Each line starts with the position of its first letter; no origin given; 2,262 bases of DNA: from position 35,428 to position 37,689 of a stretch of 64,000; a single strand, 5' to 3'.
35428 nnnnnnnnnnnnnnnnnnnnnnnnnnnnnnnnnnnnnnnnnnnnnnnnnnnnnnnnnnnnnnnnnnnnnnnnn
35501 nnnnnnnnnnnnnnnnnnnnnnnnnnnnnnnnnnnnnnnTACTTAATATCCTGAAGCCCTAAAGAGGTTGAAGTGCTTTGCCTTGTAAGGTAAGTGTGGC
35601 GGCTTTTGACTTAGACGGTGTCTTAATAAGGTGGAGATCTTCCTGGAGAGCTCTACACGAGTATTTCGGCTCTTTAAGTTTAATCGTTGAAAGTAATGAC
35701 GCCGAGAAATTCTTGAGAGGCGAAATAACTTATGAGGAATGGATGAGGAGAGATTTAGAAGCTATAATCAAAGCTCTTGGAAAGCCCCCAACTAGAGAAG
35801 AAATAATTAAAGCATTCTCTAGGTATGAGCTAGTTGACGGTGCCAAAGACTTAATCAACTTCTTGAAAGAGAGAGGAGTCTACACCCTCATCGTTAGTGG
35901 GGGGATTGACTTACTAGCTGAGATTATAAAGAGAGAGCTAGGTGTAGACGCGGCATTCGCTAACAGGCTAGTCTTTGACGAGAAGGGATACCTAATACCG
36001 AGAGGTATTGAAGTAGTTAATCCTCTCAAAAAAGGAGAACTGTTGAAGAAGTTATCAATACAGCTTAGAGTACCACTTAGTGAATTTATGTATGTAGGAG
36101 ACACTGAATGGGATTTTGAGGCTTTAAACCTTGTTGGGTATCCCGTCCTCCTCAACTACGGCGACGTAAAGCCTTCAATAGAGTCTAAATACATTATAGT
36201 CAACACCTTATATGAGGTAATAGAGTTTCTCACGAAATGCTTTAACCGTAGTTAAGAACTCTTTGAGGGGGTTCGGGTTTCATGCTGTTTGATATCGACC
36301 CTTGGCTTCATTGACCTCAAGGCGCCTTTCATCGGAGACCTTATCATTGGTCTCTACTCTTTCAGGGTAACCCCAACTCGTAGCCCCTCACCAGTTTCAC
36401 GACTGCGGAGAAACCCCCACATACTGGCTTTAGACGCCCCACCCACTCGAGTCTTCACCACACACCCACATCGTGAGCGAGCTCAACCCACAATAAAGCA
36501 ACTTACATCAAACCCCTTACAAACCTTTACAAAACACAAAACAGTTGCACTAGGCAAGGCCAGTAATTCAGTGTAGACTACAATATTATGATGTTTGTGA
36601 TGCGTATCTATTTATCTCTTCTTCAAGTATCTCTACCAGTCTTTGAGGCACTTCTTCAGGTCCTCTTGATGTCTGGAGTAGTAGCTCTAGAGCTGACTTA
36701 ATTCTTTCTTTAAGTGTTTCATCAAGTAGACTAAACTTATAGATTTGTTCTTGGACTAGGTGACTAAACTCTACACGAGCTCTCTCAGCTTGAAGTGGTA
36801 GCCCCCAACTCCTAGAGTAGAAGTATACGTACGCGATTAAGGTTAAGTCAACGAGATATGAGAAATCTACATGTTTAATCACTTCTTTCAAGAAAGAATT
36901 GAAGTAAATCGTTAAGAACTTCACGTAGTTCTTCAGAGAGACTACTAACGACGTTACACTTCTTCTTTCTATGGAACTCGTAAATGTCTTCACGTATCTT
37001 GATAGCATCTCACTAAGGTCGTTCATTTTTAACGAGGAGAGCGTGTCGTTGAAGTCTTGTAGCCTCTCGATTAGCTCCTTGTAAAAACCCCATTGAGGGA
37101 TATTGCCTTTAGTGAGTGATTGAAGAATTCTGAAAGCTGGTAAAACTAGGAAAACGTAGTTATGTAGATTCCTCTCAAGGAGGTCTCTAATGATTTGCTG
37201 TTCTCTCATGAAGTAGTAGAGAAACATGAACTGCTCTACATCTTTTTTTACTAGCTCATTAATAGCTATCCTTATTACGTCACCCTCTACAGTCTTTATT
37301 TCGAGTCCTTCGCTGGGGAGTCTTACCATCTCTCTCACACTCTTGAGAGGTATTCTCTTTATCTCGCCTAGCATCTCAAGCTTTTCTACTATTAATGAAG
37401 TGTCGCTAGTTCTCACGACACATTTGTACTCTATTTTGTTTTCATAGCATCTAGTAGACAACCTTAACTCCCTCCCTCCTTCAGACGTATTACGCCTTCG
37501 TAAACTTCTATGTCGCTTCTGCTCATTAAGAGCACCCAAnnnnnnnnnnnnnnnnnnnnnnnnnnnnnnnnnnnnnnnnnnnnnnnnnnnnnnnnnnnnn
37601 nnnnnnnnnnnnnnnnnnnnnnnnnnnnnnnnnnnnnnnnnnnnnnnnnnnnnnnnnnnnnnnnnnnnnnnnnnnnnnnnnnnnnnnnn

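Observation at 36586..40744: Translationally coupled three-gene operon with no recognisable domains (soluble 358 aa, 10-TM plus helical 734 aa, ~290-317 aa)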

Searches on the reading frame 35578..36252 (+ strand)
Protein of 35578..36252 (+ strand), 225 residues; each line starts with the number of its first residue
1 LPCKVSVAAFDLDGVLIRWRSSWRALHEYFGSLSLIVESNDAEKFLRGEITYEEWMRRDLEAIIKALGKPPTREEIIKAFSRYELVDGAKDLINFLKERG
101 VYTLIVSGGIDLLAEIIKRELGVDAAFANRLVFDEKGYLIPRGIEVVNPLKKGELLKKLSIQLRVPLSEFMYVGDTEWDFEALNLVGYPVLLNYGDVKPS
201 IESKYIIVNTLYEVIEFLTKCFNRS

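Call 49: find_related_loci(query=A7, collection=genome_contigs, flank=10000)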
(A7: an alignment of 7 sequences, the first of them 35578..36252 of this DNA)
Query A7 (225 aa) in genome_contigs; peptide patterns used: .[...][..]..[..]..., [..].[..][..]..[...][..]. (x = any residue, [..] = any of these).
600 stretches matched a pattern (row limit reached: there are more); 33 encode a relative of the query (tblastn E <= 1e-3); 33 distinct loci.
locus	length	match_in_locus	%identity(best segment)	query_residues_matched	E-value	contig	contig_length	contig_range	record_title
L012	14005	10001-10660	83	3-222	2e-127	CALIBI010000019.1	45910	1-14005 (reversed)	MAG: uncultured Sulfolobales archaeon isolate S1_Bin_Bin_78_sub genome assembly, contig: c_000000866568, whole genome sh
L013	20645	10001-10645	86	3-217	9e-126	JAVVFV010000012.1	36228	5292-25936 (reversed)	MAG: Candidatus Zestomicrobium tamdykulense isolate TW002 NG-25459_Tamdykul_water_contig_76, whole genome shotgun sequen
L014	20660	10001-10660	78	3-222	3e-119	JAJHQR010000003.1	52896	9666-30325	MAG: Desulfurococcaceae archaeon isolate Bin S26 scaffold_95_c1, whole genome shotgun sequence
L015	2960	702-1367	76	1-222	3e-122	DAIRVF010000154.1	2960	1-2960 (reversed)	MAG TPA_asm: Zestosphaera sp. isolate CTOTU25733 NODE_2784_length_2960_cov_5.848881, whole genome shotgun sequence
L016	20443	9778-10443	74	1-222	2e-116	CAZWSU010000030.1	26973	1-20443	MAG TPA_asm: uncultured Desulfurococcaceae archaeon isolate binchicken_co25_45 genome assembly, contig: k141_156104, who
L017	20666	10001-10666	65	1-222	3e-101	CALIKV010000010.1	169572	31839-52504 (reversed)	MAG: uncultured Sulfolobales archaeon isolate S1_Bin_MAXBIN__196_sub_1 genome assembly, contig: c_000000749565_partial_0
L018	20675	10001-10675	51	1-224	3e-72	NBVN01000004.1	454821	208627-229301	MAG: Zestosphaera tikiterensis isolate NZ3 Iph_new_18C, whole genome shotgun sequence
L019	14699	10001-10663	53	4-223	5e-72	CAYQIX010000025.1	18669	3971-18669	MAG TPA_asm: uncultured Desulfurococcaceae archaeon isolate binchicken_co6_527 genome assembly, contig: NODE_3015_length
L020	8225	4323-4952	53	4-211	2e-71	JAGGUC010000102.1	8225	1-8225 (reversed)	MAG: Desulfurococcales archaeon isolate AUK064 PB_MBMC_018_c_000000000108, whole genome shotgun sequence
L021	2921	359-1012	52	4-220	2e-71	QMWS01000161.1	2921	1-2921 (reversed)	MAG: Thermoprotei archaeon isolate B83_G16 B83_Guay16_scaffold_46306, whole genome shotgun sequence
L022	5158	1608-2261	53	1-218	3e-69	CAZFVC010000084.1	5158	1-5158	MAG TPA_asm: uncultured Desulfurococcaceae archaeon isolate binchicken_co6_539 genome assembly, contig: NODE_21732_lengt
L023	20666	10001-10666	51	4-224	6e-69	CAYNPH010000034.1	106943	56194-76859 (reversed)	MAG TPA_asm: uncultured Desulfurococcaceae archaeon isolate binchicken_co219_317 genome assembly, contig: k141_1437304,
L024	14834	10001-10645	51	4-218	7e-69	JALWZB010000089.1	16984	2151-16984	MAG: Desulfurococcales archaeon isolate T2_metabat1_scaf2bin.068 T2_NODE_3274_length_16984_cov_3.720591, whole genome sh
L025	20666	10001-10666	50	4-224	1e-67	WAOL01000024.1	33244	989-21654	MAG: Desulfurococcales archaeon isolate S143_97_esom k151_255575, whole genome shotgun sequence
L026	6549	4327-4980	49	4-220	5e-67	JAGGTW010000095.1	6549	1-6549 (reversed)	MAG: Desulfurococcales archaeon isolate AUK058 PB_MBMC_012_c_000000000009, whole genome shotgun sequence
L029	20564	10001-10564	51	4-191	8e-63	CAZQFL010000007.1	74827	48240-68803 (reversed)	MAG TPA_asm: uncultured Desulfurococcaceae archaeon isolate SRP141559_co1_156 genome assembly, contig: NODE_70_length_74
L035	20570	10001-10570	44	5-191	1e-44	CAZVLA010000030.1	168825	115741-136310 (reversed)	MAG TPA_asm: uncultured Desulfurococcaceae archaeon isolate binchicken_co219_376 genome assembly, contig: k141_552759, w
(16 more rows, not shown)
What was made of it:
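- Tried and rejected: They were obtained in part from record titles (call 49).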

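Call 71: search_protein_families(library=pfam, proteins=[L029:6134-7081:+, L035:6023-7009:+, L029:7080-7877:-, L035:7038-7841:-], max_evalue=0.01)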
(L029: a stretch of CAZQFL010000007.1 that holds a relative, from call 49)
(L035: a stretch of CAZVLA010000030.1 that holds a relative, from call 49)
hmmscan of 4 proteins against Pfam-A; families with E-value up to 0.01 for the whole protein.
L029:6134-7081:+ (316 aa): 0 families

L035:6023-7009:+ (329 aa): 0 families

L029:7080-7877:- (266 aa): 2 families
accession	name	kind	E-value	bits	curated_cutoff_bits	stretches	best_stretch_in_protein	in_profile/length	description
PF04055.27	Radical_SAM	-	7.7e-21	75.4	29.5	1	51-196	5-146/166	Radical SAM superfamily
PF13353.11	Fer4_12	-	1.9e-08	35.1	22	1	43-137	5-97/137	4Fe-4S single cluster domain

L035:7038-7841:- (268 aa): 2 families
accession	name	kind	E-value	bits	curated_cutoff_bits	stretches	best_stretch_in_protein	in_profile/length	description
PF04055.27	Radical_SAM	-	3.8e-19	69.9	29.5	1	51-221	6-166/166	Radical SAM superfamily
PF13353.11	Fer4_12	-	5.2e-05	24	22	1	49-137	12-95/137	4Fe-4S single cluster domain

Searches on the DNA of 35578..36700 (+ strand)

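Call 64: search_rna_families(source=window, start=36150, end=36700, threshold=evalue, max_evalue=1)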
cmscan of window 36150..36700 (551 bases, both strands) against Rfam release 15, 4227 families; matches with E-value up to 1: 0.
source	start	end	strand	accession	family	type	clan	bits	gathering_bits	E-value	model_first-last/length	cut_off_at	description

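Call 102: search_rna_families(source=L018, start=6450, end=6800, threshold=evalue, max_evalue=1)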
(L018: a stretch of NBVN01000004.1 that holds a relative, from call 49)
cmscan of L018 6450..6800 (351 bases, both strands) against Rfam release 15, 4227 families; matches with E-value up to 1: 0.
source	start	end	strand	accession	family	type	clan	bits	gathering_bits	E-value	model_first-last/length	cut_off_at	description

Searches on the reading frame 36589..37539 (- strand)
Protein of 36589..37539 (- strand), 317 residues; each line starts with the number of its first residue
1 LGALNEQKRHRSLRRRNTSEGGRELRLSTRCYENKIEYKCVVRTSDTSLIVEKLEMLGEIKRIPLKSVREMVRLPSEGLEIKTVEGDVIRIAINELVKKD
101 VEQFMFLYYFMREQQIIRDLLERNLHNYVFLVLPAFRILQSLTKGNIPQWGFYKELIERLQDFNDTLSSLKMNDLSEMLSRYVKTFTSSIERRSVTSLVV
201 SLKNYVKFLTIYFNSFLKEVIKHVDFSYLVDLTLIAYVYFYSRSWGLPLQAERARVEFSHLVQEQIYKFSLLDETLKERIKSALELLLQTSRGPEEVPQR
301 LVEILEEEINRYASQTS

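Call 3: search_protein_families(library=pfam, proteins=[window:36589-37539:-], max_evalue=1)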
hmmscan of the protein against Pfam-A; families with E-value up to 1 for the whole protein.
window:36589-37539:- (317 aa): 0 families

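Call 4: search_protein_families(library=ncbifam, proteins=[window:36589-37539:-], max_evalue=1)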
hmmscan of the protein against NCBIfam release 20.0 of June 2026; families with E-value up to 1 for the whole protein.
window:36589-37539:- (317 aa): 1 family
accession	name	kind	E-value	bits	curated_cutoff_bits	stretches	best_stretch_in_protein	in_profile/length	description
TIGR02499.1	HrpE_YscL_not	equivalog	0.13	12.3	78.7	1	253-315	55-113/166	type III secretion system stator protein SctL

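Call 8: search_protein_families(library=padloc, proteins=[window:36589-37539:-], max_evalue=1)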
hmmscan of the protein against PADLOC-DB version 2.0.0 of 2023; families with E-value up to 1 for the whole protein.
window:36589-37539:- (317 aa): 0 families
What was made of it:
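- On Known anti-phage defence systems (PADLOC-DB): No PADLOC hit at E up to 1 (call 8).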

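Call 12: find_homologous_proteins(query=window:36589-37461:-)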
Query window:36589-37461:- (291 aa): 21 proteins with E <= 0.001 among 1389 candidates.
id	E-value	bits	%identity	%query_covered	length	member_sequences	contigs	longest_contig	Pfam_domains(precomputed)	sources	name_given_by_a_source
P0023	1.1e-180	617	100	100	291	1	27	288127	-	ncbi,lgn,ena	ncbi:MAG: hypothetical protein QXV93_00410 [Zestosphaera sp.]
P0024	2.3e-180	616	100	100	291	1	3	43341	-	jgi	-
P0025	4.0e-180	615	100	100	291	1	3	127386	-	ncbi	ncbi:MAG: hypothetical protein QXM97_02460 [Zestosphaera sp.]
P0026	6.8e-180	614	100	100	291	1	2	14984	-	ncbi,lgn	ncbi:MAG: hypothetical protein QXN79_04570 [Zestosphaera sp.]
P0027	5.6e-169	579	100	95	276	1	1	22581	-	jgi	-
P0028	3.0e-154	530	83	100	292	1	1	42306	-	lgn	-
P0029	1.9e-153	528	82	100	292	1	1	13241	-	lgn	-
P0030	4.9e-141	487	78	100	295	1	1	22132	-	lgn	-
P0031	2.6e-136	471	77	100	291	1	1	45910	-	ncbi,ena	-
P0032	6.3e-136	470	74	100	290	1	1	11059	-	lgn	-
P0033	8.2e-135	467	76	100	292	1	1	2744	-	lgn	-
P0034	2.4e-134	465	100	77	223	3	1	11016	-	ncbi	ncbi:MAG: hypothetical protein QXR11_01860, partial [Zestosphaera sp.]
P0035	2.3e-132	459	73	100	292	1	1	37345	-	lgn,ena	-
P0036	5.5e-132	457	73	100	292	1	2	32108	-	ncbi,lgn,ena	ncbi:MAG: hypothetical protein ACP5KB_05070 [Thermoprotei archaeon]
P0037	1.2e-131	456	73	100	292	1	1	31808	-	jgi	-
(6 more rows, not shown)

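Call 17: search_solved_structures(query=A3, max_evalue=10)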
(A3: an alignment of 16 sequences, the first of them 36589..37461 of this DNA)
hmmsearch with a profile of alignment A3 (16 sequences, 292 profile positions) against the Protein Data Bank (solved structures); distinct sequences matched with E-value up to 10: 2.
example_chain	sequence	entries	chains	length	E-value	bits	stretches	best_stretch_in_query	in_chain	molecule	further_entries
1jjo_C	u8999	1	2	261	0.17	14.3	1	150-215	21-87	NEUROSERPIN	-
6m10_A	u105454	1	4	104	1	11.8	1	85-107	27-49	Putative Fis-like DNA-binding protein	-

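Call 43: search_protein_families(library=pfam, alignment_id=A5, max_evalue=0.1)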
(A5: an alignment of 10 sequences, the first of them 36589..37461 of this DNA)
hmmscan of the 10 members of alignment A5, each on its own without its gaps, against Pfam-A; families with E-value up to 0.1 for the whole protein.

A. member 1, window:36589-37461:- (291 aa): 0 families

B. families by the number of members that match (of 10 scanned): 10 families
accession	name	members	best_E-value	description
PF03068.20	PAD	1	0.0051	Protein-arginine deiminase (PAD)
PF19065.6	P8_CR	1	0.012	Minor capsid protein P8 central region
PF04420.19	CHD5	1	0.014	CHD5-like protein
PF01149.29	Fapy_DNA_glyco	1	0.019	Formamidopyrimidine-DNA glycosylase N-terminal domain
PF18845.6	baeRF_family3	1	0.027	Bacterial archaeo-eukaryotic release factor family 3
PF22035.1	Lpg0393_VPS9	1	0.03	Lpg0393 VPS9-like domain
PF14148.11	YhdB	1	0.032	YhdB-like protein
PF16088.10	BORCS7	1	0.049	BLOC-1-related complex sub-unit 7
PF07194.16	P2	1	0.063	P2 response regulator binding domain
PF14876.11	RSF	1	0.085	Respiratory growth transcriptional regulator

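Call 61: search_solved_structures(query=A9, max_evalue=10)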
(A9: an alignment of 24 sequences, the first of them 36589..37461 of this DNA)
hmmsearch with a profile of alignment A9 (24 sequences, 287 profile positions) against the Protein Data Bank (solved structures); distinct sequences matched with E-value up to 10: 11.
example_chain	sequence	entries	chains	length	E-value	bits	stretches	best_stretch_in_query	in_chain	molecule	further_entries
9cc5_A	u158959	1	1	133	0.043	16.2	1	219-281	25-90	Amylin-NHO-22 Binder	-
9v39_A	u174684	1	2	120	0.29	13.4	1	130-193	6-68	De novo designed serotonin binder SROb2_30, chain A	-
8w6e_A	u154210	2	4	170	0.72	12.1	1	86-195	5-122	HBC599 in complex with wFAP1.1 | wFAP1.1 structure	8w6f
6dlc_A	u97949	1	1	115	0.91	11.8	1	85-117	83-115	Designed protein DHD1:234_A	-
9m08_C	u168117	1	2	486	1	11.7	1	172-233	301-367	histidine kinase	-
5myu_A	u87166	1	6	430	1.3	11.3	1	100-139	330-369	Type VI secretion system protein ImpC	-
3j9g_B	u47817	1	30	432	1.4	11.2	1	100-139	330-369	VipB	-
5ojq_A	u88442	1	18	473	1.4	11.2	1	100-139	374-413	Type VI secretion protein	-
5mxn_A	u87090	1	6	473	1.4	11.2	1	100-139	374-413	Type VI secretion protein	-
9hnh_A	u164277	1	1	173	3.2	10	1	241-277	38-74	Chains: A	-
8qae_A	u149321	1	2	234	3.6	9.8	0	91-152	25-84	sc-apCC-6-SLLA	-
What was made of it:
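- On PH-like / bPH domain (C N-terminus): There are no Pfam or PDB sequence hits (calls 43, 61).
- Closest known: PH-like or bPH domains. Different: No Pfam bPH, PH or GRAM hit in 10 diverse members (call 43) and no PDB profile hit (calls 17, 61).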

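Call 88: search_protein_families(library=phrogs, proteins=[window:36589-37461:-], max_evalue=0.1)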
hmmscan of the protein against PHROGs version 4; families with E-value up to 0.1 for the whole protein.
window:36589-37461:- (291 aa): 0 families
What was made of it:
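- Checked: Pfam, NCBIfam, PADLOC and PHROGs gave nothing above noise (calls 3, 4, 8, 88).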

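Call 92: find_related_loci(query=A3, collection=viral_contigs, flank=5000)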
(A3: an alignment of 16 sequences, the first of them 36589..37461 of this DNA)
Query A3 (291 aa) in viral_contigs; peptide patterns used: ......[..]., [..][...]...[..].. (x = any residue, [..] = any of these).
45 stretches matched a pattern, but none encodes a relative of the query by tblastn (E <= 1e-3).
